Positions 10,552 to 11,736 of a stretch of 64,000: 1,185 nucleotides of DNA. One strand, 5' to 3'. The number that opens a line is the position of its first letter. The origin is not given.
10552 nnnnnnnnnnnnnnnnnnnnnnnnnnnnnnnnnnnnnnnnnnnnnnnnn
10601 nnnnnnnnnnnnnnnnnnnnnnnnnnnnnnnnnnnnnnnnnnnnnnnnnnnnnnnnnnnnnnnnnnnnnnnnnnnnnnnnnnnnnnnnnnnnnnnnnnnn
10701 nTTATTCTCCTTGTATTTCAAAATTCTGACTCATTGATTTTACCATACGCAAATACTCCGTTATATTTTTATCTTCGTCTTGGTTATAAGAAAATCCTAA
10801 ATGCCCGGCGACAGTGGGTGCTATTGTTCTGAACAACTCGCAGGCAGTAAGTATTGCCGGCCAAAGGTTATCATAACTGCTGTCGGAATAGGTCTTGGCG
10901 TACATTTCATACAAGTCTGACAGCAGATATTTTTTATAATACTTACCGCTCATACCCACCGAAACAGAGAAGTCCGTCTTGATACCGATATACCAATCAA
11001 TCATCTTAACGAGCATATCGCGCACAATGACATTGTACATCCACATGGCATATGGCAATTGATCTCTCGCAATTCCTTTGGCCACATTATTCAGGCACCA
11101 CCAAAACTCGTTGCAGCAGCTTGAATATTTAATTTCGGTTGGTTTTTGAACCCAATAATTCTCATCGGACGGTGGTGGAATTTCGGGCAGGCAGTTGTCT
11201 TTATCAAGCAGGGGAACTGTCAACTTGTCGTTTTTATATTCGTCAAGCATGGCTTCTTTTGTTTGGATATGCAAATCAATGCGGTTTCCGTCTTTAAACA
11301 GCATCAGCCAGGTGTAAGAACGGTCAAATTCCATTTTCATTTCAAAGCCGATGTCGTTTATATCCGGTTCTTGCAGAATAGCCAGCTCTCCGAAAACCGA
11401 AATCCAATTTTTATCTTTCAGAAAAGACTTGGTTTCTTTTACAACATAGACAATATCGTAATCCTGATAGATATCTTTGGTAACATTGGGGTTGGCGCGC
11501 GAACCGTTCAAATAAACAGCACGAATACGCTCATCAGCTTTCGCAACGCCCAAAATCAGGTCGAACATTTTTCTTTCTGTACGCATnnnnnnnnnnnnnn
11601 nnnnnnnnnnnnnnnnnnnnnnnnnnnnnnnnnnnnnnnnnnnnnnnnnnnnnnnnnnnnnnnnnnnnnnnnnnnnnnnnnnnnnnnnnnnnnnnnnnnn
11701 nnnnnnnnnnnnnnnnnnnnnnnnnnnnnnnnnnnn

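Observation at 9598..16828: Repeat-punctuated, single-strand array of accessory genes including ant(6) aminoglycoside resistance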

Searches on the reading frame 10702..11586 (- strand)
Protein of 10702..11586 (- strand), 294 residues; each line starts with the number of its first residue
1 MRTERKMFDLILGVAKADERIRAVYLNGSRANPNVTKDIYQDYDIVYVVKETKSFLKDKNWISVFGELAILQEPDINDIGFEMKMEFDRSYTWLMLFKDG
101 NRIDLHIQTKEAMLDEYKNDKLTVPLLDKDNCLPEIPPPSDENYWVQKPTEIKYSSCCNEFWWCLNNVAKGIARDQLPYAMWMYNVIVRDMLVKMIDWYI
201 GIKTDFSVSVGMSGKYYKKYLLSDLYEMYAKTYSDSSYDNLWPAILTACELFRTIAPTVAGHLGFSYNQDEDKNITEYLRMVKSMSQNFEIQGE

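Call 8: search_protein_families(library=pfam, proteins=[window:10702-11586:-], max_evalue=0.01)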
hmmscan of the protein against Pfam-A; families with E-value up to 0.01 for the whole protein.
window:10702-11586:- (294 aa): 2 families
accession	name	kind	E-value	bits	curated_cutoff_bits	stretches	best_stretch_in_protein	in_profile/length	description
PF04439.18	Adenyl_transf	-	3.5e-118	394.2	22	1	1-281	1-278/279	Streptomycin adenylyltransferase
PF18765.7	Polbeta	-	0.00057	20.4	26.9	1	14-78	6-68/93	Polymerase beta, Nucleotidyltransferase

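Call 16: find_encoding_contigs(protein=window:10702-11586:-, flank=10000, max_places=10)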
Protein window:10702-11586:- (294 aa): 1 contig read that carries it; 1 place shown.
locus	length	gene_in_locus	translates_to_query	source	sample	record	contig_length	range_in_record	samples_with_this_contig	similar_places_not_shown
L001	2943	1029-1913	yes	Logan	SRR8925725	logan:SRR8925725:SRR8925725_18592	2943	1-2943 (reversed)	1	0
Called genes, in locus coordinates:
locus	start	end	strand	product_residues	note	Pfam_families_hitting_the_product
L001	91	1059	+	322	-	PF08902:DUF1848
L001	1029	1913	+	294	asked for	PF04439:Adenyl_transf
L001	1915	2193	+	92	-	-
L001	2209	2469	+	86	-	PF00156:Pribosyltran (weak)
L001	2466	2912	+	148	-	PF01230:HIT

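Call 25: search_protein_families(library=ncbifam, proteins=[window:10702-11586:-], max_evalue=0.001)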
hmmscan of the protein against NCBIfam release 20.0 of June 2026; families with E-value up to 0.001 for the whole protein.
window:10702-11586:- (294 aa): 5 families
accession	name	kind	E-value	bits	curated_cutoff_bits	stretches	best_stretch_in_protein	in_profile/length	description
NF033084.2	ANT_6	equivalog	7.3e-78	261.7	420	1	2-282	1-278/280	aminoglycoside 6-adenylyltransferase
NF000312.1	ANT_6_aadK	exception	6.8e-58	196.3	600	1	1-280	1-277/284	aminoglycoside 6-adenylyltransferase AadK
NF000062.1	ANT_6_str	exception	3.8e-54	184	500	1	1-280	1-277/282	streptomycin adenylyltransferase Str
NF033387.1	ANT_6_aadS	equivalog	1e-47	162.7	450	1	9-283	8-283/284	AadS family aminoglycoside 6-adenylyltransferase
NF033221.1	ANT_6_Ig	exception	6.4e-16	58.9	620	2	64-265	84-280/299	aminoglycoside nucleotidyltransferase ANT(6)-Ig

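Call 31: find_homologous_proteins(query=window:10702-11586:-)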
Query window:10702-11586:- (294 aa): 7729 proteins with E <= 0.001 among 8000 candidates; the best 120 are listed.
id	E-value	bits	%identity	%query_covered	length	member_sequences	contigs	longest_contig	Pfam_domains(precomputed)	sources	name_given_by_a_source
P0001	5.5e-200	681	100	100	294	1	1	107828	PF04439.19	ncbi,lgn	-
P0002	1.4e-161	555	83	98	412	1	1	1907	PF04439.19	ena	-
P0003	3.6e-157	540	81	97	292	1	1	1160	PF04439.19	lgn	-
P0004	4.4e-154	530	78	98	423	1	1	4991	PF04439.19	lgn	-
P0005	1.7e-152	525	78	98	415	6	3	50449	PF04439.19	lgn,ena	-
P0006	9.6e-149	512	75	99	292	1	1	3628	PF04439.19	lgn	-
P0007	3.9e-148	510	79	94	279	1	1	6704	PF04439.19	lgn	-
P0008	1.2e-147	509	77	97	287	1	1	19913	PF04439.19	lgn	-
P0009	7.3e-147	506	75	97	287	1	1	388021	PF04439.19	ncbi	-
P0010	2.2e-146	505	72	99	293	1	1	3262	PF04439.19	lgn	-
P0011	1.6e-144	499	72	100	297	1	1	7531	PF04439.19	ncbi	-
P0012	8.3e-144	496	74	98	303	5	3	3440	PF04439.19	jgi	jgi:aminoglycoside 6-adenylyltransferase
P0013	2.4e-143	495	75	97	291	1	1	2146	PF04439.19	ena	-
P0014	4.0e-142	491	72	98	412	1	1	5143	PF04439.19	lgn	-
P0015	8.5e-142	490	71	99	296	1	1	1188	PF04439.19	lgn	-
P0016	1.1e-141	489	71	99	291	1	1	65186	PF04439.19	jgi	jgi:aminoglycoside 6-adenylyltransferase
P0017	2.3e-141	488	72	97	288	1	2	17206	PF04439.19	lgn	-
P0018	5.5e-141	487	73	98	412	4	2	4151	PF04439.19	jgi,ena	-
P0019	6.6e-141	487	72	99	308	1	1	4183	PF04439.19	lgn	-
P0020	7.1e-141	487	70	99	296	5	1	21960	PF04439.19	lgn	-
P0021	8.5e-141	486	75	97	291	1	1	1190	PF04439.19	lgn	-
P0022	3.0e-140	485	70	99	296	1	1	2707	PF04439.19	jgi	jgi:aminoglycoside 6-adenylyltransferase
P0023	3.7e-140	484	71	98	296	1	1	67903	PF04439.19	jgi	jgi:aminoglycoside 6-adenylyltransferase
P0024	3.8e-140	484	72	97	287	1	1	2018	PF04439.19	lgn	-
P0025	6.2e-140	483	71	99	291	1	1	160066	PF04439.19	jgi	jgi:aminoglycoside 6-adenylyltransferase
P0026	6.4e-140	483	70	97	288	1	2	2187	PF04439.19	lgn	-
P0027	9.6e-140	483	72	96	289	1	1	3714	PF04439.19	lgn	-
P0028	1.6e-139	482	72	97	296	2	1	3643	PF04439.19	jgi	jgi:aminoglycoside 6-adenylyltransferase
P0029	2.8e-139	481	70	99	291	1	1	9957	PF04439.19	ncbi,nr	ncbi:MAG TPA: aminoglycoside adenylyltransferase [Clostridium sp.]|nr:aminoglycoside adenylyltransfe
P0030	3.3e-139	481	72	99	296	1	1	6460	PF04439.19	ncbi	-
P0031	3.5e-139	481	73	98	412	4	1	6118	PF04439.19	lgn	-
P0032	3.7e-139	481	73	95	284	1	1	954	PF04439.19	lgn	-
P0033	5.1e-139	481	71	97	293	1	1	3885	PF04439.19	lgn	-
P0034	6.7e-139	480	71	97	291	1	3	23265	PF04439.19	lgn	-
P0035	9.9e-139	480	73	95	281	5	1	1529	PF04439.19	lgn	-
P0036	1.0e-138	480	70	97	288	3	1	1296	PF04439.19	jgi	jgi:Streptomycin adenylyltransferase.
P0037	1.1e-138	479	70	97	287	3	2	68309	PF04439.19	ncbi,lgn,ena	-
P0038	1.2e-138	479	72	97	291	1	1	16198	PF04439.19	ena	-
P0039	2.1e-138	478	73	95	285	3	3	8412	PF04439.19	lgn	-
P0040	2.5e-138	478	70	97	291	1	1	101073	PF04439.19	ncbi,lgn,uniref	ncbi:aminoglycoside 6-adenylyltransferase [Brassicibacter mesophilus]|uniref:aminoglycoside 6-adenyl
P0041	5.5e-138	477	71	96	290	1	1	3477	PF04439.19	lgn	-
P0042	8.6e-138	476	69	99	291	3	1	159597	PF04439.19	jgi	jgi:aminoglycoside 6-adenylyltransferase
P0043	1.6e-137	476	71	97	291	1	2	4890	PF04439.19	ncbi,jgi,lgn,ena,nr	ncbi:MAG TPA: aminoglycoside 6-adenylyltransferase [Patescibacteria group bacterium]|nr:aminoglycosi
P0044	3.4e-137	475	70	97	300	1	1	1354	PF04439.19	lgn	-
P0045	3.7e-137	474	72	97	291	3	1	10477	PF04439.19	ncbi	-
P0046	4.5e-137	474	71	96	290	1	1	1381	PF04439.19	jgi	-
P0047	5.9e-137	474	71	98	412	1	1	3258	PF04439.19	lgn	-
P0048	6.7e-137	474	70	97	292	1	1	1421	PF04439.19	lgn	-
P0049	1.1e-136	473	70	97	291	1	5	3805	PF04439.19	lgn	-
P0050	1.2e-136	473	70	97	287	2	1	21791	PF04439.19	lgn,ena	-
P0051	1.6e-136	472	70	98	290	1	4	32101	PF04439.19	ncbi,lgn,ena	-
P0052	2.1e-136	472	70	97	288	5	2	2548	PF04439.19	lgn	-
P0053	2.2e-136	472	69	99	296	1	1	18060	PF04439.19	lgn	-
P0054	2.3e-136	472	70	97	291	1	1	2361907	PF04439.19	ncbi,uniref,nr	ncbi:aminoglycoside 6-adenylyltransferase [Haloimpatiens massiliensis]|uniref:aminoglycoside 6-adeny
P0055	3.5e-136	471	70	97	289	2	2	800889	PF04439.19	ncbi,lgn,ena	-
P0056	4.0e-136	471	70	97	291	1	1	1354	PF04439.19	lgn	-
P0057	6.5e-136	470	70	97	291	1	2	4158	PF04439.19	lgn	-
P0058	1.3e-135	469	71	97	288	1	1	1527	PF04439.19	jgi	jgi:aminoglycoside 6-adenylyltransferase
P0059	1.7e-135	469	67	97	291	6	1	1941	PF04439.19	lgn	-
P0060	3.6e-135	468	66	100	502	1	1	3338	PF00881.30,PF14512.12,PF04439.19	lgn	-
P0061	5.4e-135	467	69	99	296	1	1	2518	PF04439.19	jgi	jgi:aminoglycoside 6-adenylyltransferase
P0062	6.3e-135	467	69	97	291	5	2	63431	PF04439.19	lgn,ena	-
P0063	6.6e-135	467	69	99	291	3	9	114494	PF04439.19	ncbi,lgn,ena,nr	ncbi:MAG: aminoglycoside adenylyltransferase [Clostridia bacterium BRH_c25]|nr:MAG: aminoglycoside a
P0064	8.0e-135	467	67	99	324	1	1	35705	PF04439.19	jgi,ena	-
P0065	8.3e-135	467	69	97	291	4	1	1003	PF04439.19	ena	-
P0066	1.8e-134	466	68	99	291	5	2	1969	PF04439.19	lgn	-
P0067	3.5e-134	465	68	97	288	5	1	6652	PF04439.19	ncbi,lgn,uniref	ncbi:aminoglycoside 6-adenylyltransferase [Terrisporobacter glycolicus]|uniref:aminoglycoside 6-aden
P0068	4.7e-134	464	70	98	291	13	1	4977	PF04439.19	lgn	-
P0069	7.0e-134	464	67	99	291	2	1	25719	PF04439.19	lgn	-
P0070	1.1e-133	463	68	97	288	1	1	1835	PF04439.19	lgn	-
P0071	1.3e-133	463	69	97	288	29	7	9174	PF04439.19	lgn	-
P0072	1.3e-133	463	71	98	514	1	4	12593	PF00702.33,PF08282.19,PF04439.19,PF12710.14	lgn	-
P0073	1.5e-133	463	68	98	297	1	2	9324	PF04439.19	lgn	-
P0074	2.2e-133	462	67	97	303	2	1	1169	PF04439.19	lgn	-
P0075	2.6e-133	462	67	99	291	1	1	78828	PF04439.19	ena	-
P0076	3.3e-133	461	67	99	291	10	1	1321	PF04439.19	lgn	-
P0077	3.7e-133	461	68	97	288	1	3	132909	PF04439.19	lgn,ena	-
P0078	4.8e-133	461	70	98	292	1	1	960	PF04439.19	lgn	-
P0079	8.5e-133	460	69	97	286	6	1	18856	PF04439.19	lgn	-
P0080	1.5e-132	459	69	96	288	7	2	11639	PF04439.19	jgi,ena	-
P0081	2.1e-132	459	67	96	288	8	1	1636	PF18765.8,PF04439.19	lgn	-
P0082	2.2e-132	459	68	97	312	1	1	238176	PF04439.19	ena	-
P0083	3.0e-132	458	69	98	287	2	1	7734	PF04439.19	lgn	-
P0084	4.0e-132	458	68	97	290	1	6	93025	PF04439.19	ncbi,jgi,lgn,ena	jgi:aminoglycoside 6-adenylyltransferase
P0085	4.5e-132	458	69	97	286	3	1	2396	PF04439.19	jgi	jgi:aminoglycoside 6-adenylyltransferase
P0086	6.5e-132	457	68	97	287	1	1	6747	PF04439.19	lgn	-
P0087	6.8e-132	457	69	95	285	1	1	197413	PF04439.19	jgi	-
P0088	8.2e-132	457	66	97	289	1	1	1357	PF04439.19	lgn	-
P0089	8.5e-132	457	68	97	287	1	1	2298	PF04439.19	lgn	-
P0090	1.1e-131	456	70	95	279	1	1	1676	PF04439.19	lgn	-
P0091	1.3e-131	456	66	98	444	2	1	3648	PF13673.14,PF13508.14,PF04439.19,PF00583.32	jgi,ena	-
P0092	1.7e-131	456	68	97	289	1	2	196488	PF04439.19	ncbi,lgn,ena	-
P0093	2.6e-131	455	67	97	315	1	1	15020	PF04439.19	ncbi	-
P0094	2.9e-131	455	68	97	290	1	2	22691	PF04439.19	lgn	-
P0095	3.3e-131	455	71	96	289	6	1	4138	PF04439.19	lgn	-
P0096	3.4e-131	455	67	97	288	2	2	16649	PF04439.19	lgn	-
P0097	3.7e-131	455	67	97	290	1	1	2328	PF04439.19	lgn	-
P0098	5.6e-131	454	70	95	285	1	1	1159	PF04439.19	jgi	jgi:aminoglycoside 6-adenylyltransferase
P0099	6.2e-131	454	73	91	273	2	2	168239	PF04439.19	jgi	-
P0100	7.6e-131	454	66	97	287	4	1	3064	PF04439.19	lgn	-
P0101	8.1e-131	454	68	97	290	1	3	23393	PF04439.19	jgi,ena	-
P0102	2.9e-130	452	68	97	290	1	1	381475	PF04439.19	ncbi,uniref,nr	ncbi:aminoglycoside 6-adenylyltransferase [Hathewaya massiliensis]|uniref:aminoglycoside 6-adenylylt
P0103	3.3e-130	452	67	98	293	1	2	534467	PF04439.19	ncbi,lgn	-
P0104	4.9e-130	451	67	97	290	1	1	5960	PF04439.19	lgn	-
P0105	5.6e-130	451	66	95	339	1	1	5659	PF04439.19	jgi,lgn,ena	-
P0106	9.0e-130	450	67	97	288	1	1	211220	PF04439.19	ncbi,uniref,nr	ncbi:aminoglycoside 6-adenylyltransferase [Clostridium ihumii]|uniref:aminoglycoside 6-adenylyltrans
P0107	1.3e-129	450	66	97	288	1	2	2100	PF04439.19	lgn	-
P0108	1.6e-129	449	68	95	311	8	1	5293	PF04439.19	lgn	-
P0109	1.9e-129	449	66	97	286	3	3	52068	PF04439.19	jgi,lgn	jgi:aminoglycoside 6-adenylyltransferase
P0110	2.3e-129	449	68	95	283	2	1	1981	PF04439.19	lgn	-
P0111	2.5e-129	449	66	96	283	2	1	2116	PF04439.19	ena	-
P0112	4.3e-129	448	66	97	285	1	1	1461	PF04439.19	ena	-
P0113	6.6e-129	447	68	93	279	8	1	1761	PF04439.19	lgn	-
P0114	7.9e-129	447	68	95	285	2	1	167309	PF04439.19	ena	-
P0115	1.1e-128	447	65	97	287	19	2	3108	PF04439.19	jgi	-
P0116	1.8e-128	446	67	97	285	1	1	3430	PF04439.19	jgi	jgi:aminoglycoside 6-adenylyltransferase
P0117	1.9e-128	446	68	97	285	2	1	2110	PF04439.19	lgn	-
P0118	2.0e-128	446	66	97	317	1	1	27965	PF04439.19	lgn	-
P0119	2.1e-128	446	67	97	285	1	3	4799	PF04439.19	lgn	-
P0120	2.2e-128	446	68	95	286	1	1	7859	PF04439.19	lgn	-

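Call 32: find_encoding_contigs(protein=P0005, flank=10000, max_places=4)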
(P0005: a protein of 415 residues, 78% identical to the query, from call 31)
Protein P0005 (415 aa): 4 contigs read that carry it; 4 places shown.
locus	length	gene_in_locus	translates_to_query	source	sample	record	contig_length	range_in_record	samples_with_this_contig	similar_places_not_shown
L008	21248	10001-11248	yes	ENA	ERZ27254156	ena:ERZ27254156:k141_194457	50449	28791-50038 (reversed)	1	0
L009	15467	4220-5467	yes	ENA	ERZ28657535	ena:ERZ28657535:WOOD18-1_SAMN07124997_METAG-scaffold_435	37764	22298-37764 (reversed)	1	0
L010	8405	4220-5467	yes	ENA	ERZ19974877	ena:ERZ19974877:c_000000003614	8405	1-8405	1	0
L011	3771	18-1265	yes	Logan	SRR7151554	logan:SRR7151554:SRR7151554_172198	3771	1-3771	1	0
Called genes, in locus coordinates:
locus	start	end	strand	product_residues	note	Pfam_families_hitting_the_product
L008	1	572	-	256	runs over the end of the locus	PF03848:TehB (weak), PF13489:Methyltransf_23, PF05175:MTS (weak), PF13847:Methyltransf_31, PF08241:Methyltransf_11, PF08242:Methyltransf_12, PF13649:Methyltransf_25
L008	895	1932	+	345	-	PF01022:HTH_5 (weak), PF12840:HTH_20 (weak)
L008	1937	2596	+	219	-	PF01209:Ubie_methyltran, PF13489:Methyltransf_23, PF02353:CMAS (weak), PF03848:TehB, PF13847:Methyltransf_31, PF08241:Methyltransf_11, PF08242:Methyltransf_12, PF13649:Methyltransf_25, +2 more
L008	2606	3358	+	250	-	PF08242:Methyltransf_12 (weak), PF13649:Methyltransf_25 (weak)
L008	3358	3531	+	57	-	-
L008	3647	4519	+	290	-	-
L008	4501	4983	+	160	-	PF00293:NUDIX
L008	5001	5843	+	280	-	PF02739:5_3_exonuc_N, PF01367:5_3_exonuc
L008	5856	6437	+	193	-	-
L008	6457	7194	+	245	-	PF00702:Hydrolase, PF13419:HAD_2, PF13242:Hydrolase_like (weak)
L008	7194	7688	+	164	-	PF00293:NUDIX, PF14815:NUDIX_4 (weak)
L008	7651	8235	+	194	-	-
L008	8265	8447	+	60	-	-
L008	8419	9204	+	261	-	PF01209:Ubie_methyltran (weak), PF13847:Methyltransf_31, PF08241:Methyltransf_11, PF13649:Methyltransf_25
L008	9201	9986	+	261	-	PF01261:AP_endonuc_2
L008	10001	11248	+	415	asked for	PF04439:Adenyl_transf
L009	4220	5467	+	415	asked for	PF04439:Adenyl_transf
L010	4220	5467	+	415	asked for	PF04439:Adenyl_transf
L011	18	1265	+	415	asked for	PF04439:Adenyl_transf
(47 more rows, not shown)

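Call 33: find_encoding_contigs(protein=P0009, flank=10000, max_places=4)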
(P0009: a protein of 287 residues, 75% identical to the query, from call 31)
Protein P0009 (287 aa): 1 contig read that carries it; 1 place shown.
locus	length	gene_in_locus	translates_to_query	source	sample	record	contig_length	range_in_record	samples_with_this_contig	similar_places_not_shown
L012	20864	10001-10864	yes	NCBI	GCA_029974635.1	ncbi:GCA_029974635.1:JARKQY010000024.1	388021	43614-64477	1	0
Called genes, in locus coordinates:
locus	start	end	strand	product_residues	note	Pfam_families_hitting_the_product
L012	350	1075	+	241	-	PF00072:Response_reg, PF00486:Trans_reg_C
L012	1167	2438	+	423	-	PF00672:HAMP (weak), PF00512:HisKA, PF02518:HATPase_c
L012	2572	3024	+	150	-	-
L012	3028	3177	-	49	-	-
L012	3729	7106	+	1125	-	PF02837:Glyco_hydro_2_N, PF22666:Glyco_hydro_2_N2, PF00703:Glyco_hydro_2, PF02836:Glyco_hydro_2_C (weak), PF06439:3keto-disac_hyd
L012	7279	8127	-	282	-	PF09864:MliC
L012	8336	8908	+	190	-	PF00440:TetR_N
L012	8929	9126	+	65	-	-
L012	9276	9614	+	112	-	-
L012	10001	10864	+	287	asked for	PF04439:Adenyl_transf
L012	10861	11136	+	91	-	-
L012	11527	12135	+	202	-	PF05685:Uma2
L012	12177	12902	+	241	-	PF08279:HTH_11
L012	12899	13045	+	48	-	-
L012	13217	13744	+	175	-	-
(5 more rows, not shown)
